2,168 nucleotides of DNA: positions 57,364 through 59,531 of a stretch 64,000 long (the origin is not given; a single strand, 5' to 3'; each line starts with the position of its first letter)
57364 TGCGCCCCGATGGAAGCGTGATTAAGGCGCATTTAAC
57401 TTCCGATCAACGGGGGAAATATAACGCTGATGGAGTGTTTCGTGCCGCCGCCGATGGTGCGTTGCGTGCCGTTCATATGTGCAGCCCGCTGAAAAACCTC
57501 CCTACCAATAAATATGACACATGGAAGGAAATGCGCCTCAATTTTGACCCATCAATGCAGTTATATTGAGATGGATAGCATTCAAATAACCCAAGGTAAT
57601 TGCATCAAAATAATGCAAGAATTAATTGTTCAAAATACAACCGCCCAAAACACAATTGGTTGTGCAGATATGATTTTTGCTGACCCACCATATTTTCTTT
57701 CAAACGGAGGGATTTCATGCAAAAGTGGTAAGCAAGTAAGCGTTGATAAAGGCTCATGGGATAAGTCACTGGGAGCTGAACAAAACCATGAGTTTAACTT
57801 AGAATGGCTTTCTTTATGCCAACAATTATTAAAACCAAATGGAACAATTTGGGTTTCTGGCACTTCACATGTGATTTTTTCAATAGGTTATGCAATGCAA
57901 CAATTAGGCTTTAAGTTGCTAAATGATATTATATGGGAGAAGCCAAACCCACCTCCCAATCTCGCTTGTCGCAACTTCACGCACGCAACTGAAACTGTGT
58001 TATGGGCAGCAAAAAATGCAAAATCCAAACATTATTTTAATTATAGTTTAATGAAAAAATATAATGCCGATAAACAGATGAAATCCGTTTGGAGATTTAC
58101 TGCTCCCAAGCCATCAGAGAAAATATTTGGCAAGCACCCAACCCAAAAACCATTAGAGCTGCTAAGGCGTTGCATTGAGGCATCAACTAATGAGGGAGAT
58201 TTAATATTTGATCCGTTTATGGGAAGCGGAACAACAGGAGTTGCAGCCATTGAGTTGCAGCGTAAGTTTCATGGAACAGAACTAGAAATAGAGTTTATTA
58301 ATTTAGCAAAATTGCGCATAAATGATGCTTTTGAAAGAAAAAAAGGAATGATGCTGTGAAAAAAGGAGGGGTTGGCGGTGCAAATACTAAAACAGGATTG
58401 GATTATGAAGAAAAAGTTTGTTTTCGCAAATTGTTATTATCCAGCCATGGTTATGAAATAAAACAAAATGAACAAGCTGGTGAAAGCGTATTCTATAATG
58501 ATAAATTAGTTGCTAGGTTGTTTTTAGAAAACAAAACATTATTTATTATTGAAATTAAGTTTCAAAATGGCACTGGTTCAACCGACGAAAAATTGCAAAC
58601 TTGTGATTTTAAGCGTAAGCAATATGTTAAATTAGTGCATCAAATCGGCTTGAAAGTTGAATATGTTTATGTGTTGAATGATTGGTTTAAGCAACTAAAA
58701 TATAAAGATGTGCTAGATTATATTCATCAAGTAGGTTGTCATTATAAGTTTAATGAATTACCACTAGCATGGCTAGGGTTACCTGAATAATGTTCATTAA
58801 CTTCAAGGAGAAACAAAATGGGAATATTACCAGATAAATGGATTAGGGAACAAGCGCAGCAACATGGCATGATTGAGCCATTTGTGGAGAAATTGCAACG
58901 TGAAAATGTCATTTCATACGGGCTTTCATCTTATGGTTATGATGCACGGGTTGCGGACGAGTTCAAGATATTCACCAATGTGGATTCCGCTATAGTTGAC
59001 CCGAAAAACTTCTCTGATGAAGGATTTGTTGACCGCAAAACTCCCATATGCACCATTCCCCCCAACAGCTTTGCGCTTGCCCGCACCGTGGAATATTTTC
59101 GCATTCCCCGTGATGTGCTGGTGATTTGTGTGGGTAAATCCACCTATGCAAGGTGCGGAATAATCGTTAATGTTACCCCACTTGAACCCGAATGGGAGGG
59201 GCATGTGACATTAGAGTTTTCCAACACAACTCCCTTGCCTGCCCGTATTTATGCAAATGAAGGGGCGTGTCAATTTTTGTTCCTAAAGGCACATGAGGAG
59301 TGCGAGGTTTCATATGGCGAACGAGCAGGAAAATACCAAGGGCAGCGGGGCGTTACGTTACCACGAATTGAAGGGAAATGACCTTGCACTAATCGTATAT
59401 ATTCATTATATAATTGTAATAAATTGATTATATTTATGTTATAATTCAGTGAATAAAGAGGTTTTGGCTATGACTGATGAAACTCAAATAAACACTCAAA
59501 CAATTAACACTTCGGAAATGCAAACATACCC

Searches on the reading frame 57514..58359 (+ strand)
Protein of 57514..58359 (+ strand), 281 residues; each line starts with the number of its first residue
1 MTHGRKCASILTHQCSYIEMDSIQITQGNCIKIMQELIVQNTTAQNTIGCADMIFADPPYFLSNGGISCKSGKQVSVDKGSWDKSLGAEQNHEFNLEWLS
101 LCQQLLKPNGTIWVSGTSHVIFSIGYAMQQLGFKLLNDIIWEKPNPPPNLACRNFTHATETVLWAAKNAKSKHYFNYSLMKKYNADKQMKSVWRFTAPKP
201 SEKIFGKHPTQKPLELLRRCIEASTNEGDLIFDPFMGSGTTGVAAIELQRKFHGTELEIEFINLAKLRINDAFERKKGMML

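Call 3: search_protein_families(library=pfam, proteins=[window:57514-58359:+], max_evalue=0.1)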
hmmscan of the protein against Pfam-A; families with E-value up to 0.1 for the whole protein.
window:57514-58359:+ (281 aa): 3 families
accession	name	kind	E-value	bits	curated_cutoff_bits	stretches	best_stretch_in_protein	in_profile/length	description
PF01555.25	N6_N4_Mtase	-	4e-62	210.5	26.7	1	52-266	2-220/221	DNA methylase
PF02384.22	N6_Mtase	-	0.018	14.8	20.4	0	37-123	121-190/311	N-6 DNA Methylase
PF02086.21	MethyltransfD12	-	0.042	14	22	0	216-271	11-64/253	D12 class N6 adenine-specific DNA methyltransferase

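Call 4: search_protein_families(library=padloc, proteins=[window:57514-58359:+], max_evalue=0.1)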
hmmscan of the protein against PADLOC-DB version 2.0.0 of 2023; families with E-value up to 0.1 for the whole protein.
window:57514-58359:+ (281 aa): 76 families (the best 25 are shown)
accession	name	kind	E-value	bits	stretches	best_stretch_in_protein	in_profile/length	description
PDLC03371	MTase_II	-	2.1e-92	307.3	1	17-272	6-255/260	Type II methyltransferase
PDLC03216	MTase_II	-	3.2e-76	254.7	1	18-275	7-261/364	Type II methyltransferase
PDLC03738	oMTase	-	2e-67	225.5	1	24-272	22-268/376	orphan methyltransferase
PDLC03302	MTase_II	-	9.6e-46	154.7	1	50-271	23-262/626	Type II methyltransferase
PDLC03299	MTase_II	-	2.1e-36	124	2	153-274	139-264/296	Type II methyltransferase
PDLC03279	MTase_II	-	4.6e-34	115.7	1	23-270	357-585/587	Type II methyltransferase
PDLC03387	MTase_II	-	4.8e-34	115.8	1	122-274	129-280/289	Type II methyltransferase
PDLC03353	MTase_II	-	5.7e-28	96.2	1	95-270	59-251/260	Type II methyltransferase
PDLC03320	MTase_II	-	5e-26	89.5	2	166-272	173-277/289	Type II methyltransferase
PDLC03265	MTase_II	-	5.3e-25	86.6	2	172-273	234-332/333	Type II methyltransferase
PDLC03339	MTase_II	-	9e-24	81.9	2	189-273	191-275/399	Type II methyltransferase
PDLC03350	MTase_II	-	2.4e-22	77.7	1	127-277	143-303/312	Type II methyltransferase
PDLC03252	MTase_II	-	1.2e-21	75.4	1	120-269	206-353/365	Type II methyltransferase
PDLC03354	MTase_II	-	8.2e-21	72.5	2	186-272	304-385/425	Type II methyltransferase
PDLC03229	MTase_II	-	1.8e-20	71.1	1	50-268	198-399/436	Type II methyltransferase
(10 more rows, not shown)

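Call 5: search_protein_families(library=ncbifam, proteins=[window:57514-58359:+], max_evalue=0.1)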
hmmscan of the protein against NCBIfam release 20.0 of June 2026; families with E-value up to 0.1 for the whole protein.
window:57514-58359:+ (281 aa): 3 families
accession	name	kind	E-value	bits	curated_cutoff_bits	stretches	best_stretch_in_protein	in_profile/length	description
NF050803.1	DnaMtaseCcrMCaul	equivalog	3.7e-68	230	830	1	24-272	5-250/350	adenine-specific DNA-methyltransferase CcrM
NF008572.0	PRK11524.1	equivalog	2.5e-29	102.4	292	2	153-272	138-259/294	adenine-specific DNA-methyltransferase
NF010253.0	PRK13699.1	subfamily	3.4e-14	53.1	244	1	207-267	143-203/226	DNA methyltransferase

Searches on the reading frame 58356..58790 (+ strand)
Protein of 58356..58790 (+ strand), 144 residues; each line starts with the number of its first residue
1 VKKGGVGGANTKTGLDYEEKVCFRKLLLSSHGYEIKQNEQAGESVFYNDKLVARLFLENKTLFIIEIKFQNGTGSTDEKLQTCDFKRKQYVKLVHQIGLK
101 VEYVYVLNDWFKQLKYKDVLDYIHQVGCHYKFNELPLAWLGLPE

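Call 3: search_protein_families(library=pfam, proteins=[window:58356-58790:+], max_evalue=0.1)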
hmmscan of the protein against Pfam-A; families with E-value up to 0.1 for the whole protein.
window:58356-58790:+ (144 aa): 1 family
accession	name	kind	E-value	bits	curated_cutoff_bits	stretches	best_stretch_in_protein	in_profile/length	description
PF20472.4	PDDEXK_11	-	0.018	15.2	23.7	1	60-80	61-81/145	PD-(D/E)XK nuclease superfamily domain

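Call 4: search_protein_families(library=padloc, proteins=[window:58356-58790:+], max_evalue=0.1)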
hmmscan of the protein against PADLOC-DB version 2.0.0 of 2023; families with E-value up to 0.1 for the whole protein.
window:58356-58790:+ (144 aa): 0 families

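Call 5: search_protein_families(library=ncbifam, proteins=[window:58356-58790:+], max_evalue=0.1)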
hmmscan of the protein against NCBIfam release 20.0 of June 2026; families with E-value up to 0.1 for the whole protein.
window:58356-58790:+ (144 aa): 0 families

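Call 64: search_solved_structures(query=window:58356-58787:+, max_evalue=1)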
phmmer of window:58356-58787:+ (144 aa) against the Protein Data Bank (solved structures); distinct sequences matched with E-value up to 1: 0.

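Call 65: search_protein_families(library=phrogs, proteins=[window:58356-58787:+], max_evalue=0.01)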
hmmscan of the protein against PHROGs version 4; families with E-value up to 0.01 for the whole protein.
window:58356-58787:+ (144 aa): 0 families

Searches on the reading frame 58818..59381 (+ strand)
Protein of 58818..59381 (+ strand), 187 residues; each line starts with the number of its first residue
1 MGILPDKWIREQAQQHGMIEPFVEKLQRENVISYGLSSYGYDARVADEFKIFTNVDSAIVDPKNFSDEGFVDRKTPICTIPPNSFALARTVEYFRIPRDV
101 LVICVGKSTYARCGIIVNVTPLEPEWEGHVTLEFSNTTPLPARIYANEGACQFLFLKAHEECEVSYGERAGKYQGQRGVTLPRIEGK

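Call 3: search_protein_families(library=pfam, proteins=[window:58818-59381:+], max_evalue=0.1)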
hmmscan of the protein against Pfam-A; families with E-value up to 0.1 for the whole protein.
window:58818-59381:+ (187 aa): 2 families
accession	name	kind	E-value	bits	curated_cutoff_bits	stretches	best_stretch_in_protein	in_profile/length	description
PF22769.1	DCD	-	3.6e-32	112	27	1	3-156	1-151/153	dCTP deaminase-like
PF12611.13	Flagellar_put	-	0.04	14.1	21.1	1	50-60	14-24/24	Putative flagellar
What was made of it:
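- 58818..59381 (+): dcd (context), the upstream housekeeping neighbour. It is 87-93% identical to the dcd of relatives that carry the same pair. Pfam DCD E 3.6e-32 (call 3).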
